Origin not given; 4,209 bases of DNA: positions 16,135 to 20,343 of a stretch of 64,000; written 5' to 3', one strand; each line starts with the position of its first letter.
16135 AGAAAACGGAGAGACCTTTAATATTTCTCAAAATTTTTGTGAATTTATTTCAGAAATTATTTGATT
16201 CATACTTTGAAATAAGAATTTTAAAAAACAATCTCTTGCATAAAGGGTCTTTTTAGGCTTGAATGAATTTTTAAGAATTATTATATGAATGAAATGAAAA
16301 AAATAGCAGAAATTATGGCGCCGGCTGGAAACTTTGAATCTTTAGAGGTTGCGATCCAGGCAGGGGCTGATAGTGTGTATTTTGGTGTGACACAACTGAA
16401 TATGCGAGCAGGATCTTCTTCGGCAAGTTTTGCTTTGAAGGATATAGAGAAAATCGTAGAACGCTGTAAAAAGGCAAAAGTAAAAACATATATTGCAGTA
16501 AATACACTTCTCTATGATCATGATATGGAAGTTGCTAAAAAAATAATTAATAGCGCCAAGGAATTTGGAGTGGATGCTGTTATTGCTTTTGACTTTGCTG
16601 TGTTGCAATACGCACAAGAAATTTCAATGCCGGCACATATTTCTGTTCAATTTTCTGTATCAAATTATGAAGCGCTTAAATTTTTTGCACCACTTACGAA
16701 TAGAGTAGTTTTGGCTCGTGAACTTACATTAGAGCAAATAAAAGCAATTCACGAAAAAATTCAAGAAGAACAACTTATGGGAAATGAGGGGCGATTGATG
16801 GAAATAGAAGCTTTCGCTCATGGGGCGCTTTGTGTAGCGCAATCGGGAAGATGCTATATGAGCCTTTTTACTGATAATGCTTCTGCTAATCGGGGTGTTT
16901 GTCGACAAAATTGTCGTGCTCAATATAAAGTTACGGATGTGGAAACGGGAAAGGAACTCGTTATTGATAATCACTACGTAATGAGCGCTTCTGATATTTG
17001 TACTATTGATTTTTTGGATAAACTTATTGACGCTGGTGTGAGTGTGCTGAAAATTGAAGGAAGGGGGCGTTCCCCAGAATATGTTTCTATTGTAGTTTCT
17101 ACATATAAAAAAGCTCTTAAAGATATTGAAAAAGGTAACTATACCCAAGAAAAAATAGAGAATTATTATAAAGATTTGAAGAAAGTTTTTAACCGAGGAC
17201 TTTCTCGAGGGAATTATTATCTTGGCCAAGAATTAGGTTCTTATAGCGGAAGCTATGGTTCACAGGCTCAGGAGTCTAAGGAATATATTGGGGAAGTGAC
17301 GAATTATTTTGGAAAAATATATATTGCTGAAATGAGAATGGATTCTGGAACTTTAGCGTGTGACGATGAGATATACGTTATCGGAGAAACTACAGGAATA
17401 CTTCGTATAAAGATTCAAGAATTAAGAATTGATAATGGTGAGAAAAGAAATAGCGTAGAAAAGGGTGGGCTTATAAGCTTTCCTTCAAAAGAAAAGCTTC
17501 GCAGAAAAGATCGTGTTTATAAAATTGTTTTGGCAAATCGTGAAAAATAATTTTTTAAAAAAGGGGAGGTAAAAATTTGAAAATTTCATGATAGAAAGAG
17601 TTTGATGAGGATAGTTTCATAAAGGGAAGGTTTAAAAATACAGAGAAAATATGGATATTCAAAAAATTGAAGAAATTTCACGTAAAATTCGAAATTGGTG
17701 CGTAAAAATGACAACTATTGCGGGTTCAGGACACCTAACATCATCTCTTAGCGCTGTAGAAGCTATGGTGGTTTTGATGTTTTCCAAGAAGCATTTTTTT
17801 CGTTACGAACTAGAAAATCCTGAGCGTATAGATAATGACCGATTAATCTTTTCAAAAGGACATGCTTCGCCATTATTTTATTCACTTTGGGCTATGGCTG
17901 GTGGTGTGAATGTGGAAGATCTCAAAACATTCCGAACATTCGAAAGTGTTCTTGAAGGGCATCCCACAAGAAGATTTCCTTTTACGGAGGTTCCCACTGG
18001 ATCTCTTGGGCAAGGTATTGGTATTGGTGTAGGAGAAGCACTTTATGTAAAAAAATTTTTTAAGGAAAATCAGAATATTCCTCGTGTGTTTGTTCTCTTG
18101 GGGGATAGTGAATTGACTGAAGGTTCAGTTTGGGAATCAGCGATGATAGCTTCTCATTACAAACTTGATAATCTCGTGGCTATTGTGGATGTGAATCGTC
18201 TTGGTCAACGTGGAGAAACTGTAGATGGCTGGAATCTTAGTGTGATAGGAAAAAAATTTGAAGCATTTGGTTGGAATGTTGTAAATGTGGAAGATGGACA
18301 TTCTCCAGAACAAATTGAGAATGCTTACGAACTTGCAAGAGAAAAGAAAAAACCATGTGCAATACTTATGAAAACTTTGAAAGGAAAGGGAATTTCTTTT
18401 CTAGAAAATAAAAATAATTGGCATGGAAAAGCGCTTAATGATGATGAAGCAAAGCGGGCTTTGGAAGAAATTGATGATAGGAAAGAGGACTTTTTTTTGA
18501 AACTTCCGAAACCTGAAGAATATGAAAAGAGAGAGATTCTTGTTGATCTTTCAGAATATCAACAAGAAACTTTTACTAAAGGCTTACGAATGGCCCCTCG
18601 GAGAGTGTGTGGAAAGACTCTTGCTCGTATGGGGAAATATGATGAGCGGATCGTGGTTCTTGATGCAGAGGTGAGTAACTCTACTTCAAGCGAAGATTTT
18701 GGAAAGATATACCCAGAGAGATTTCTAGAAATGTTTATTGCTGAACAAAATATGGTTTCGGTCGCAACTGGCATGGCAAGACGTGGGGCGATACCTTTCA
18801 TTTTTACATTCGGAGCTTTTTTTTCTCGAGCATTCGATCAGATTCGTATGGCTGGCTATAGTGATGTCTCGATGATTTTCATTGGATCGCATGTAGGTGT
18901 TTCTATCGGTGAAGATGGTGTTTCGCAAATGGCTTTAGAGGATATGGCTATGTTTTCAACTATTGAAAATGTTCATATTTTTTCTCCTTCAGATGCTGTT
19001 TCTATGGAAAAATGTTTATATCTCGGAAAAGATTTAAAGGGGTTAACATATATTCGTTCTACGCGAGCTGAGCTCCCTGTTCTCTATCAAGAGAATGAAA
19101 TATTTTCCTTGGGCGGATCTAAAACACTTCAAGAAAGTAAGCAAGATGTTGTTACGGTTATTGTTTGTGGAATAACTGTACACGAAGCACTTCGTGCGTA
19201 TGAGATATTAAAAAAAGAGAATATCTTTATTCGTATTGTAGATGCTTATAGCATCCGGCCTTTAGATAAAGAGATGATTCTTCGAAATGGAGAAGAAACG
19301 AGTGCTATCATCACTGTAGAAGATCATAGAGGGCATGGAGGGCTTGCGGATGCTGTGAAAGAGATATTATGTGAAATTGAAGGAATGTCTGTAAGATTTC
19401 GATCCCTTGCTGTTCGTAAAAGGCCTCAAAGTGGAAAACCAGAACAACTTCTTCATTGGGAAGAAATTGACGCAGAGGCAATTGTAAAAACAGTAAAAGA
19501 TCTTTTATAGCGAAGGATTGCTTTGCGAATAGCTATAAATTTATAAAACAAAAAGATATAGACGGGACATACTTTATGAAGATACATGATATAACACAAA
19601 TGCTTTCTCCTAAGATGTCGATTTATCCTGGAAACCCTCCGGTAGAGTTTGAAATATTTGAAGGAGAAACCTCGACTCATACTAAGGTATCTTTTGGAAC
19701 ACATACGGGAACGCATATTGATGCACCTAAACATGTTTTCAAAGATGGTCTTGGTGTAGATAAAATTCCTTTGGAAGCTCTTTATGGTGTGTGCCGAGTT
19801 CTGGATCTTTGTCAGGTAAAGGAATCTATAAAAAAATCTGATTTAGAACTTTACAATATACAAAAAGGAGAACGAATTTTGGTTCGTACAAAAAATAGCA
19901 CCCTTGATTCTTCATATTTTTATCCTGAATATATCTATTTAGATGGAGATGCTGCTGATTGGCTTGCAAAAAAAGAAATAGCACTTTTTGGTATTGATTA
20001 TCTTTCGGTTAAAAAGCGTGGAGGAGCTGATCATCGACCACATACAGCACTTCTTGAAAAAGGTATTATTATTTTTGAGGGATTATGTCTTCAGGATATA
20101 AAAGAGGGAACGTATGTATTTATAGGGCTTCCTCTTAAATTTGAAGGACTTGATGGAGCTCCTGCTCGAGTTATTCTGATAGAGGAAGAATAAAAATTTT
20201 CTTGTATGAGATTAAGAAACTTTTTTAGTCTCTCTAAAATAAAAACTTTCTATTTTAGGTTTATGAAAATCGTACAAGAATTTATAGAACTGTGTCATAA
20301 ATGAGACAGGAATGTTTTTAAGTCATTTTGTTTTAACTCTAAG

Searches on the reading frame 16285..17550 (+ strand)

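Call 53: search_protein_families(library=pfam, proteins=[window:16285-17550:+], max_evalue=0.00001)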
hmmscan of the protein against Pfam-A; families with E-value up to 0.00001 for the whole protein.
window:16285-17550:+ (421 aa): 1 family
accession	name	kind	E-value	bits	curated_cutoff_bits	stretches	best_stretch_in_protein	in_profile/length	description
PF01136.24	Peptidase_U32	-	4.6e-68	229.4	22.4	1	81-312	1-228/233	Peptidase family U32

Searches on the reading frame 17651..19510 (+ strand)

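Call 53: search_protein_families(library=pfam, proteins=[window:17651-19510:+], max_evalue=0.00001)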
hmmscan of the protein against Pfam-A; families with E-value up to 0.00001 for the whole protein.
window:17651-19510:+ (619 aa): 4 families
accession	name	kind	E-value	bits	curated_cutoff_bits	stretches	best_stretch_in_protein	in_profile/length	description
PF00456.26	Transketolase_N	-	1.8e-49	169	22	1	11-275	7-276/334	Transketolase, thiamine diphosphate binding domain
PF02779.29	Transket_pyr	-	1.8e-36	125.8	27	1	315-476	4-173/174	Transketolase, pyrimidine binding domain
PF02780.25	Transketolase_C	-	2.8e-23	82.6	25.9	1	492-611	3-124/124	Transketolase, C-terminal domain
PF13292.11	DXP_synthase_N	-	1.2e-06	28.5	21.2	0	2-182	14-171/274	1-deoxy-D-xylulose-5-phosphate synthase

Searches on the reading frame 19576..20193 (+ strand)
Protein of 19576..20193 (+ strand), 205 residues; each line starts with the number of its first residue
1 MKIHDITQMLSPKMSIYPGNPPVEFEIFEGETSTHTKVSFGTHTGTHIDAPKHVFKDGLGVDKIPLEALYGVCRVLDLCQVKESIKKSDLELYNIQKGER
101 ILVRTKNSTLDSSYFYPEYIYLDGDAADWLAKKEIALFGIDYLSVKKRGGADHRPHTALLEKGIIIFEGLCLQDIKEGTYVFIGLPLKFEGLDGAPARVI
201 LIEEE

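Call 53: search_protein_families(library=pfam, proteins=[window:19576-20193:+], max_evalue=0.00001)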
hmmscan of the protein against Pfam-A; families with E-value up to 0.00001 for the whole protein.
window:19576-20193:+ (205 aa): 1 family
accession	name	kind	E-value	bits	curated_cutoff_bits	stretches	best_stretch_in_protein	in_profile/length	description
PF04199.19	Cyclase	-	1.1e-24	87.7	23.1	1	5-145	2-140/142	Putative cyclase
